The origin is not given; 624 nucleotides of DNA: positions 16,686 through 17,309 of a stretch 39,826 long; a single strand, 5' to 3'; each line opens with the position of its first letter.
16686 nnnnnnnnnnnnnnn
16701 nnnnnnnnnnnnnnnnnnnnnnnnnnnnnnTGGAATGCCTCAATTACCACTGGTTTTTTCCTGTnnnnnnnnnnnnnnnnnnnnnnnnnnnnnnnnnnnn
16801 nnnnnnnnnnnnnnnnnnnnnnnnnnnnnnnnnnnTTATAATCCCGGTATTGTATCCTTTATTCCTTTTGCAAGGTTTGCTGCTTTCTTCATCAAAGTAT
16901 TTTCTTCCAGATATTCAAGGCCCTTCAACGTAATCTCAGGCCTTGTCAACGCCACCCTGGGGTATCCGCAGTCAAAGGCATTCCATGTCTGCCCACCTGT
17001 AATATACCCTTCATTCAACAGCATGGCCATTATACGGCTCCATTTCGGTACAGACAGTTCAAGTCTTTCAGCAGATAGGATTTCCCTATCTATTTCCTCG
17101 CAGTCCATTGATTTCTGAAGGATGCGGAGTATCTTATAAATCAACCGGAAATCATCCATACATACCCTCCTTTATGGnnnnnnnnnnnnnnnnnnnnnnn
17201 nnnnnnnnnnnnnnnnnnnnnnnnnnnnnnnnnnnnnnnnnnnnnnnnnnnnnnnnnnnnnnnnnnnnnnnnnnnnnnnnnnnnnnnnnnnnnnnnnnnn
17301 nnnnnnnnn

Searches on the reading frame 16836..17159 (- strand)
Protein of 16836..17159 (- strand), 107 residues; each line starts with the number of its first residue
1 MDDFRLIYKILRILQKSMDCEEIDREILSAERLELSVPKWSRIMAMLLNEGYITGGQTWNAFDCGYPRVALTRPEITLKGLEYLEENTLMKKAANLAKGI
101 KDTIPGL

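Call 8: search_protein_families(library=pfam, proteins=[window:16836-17159:-], max_evalue=0.01)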
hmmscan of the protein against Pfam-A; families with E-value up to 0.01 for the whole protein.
window:16836-17159:- (107 aa): 2 families
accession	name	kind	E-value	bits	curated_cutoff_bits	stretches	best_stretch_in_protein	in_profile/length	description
PF09639.16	YjcQ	-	1.3e-26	93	23.3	1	8-103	1-95/95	YjcQ protein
PF13412.12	HTH_24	-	0.0024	17.9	21.9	0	30-54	24-48/48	Winged helix-turn-helix DNA-binding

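Call 22: search_protein_families(library=phrogs, proteins=[window:16836-17159:-], max_evalue=0.001)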
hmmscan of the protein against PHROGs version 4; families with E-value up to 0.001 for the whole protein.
window:16836-17159:- (107 aa): 1 family
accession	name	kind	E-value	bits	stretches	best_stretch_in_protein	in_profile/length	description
phrog_3675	-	unknown function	4.1e-30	104.8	1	1-106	3-109/110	-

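Call 23: search_protein_families(library=ncbifam, proteins=[window:16836-17159:-], max_evalue=0.01)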
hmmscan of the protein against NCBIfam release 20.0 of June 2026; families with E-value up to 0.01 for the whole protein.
window:16836-17159:- (107 aa): 0 families

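Call 83: search_solved_structures(query=window:16836-17159:-, max_evalue=0.01)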
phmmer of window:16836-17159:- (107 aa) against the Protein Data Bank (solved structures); distinct sequences matched with E-value up to 0.01: 1.
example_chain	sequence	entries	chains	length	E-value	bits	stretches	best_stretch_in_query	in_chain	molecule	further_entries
2hgc_A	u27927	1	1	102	0.006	19.9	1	40-104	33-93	YjcQ protein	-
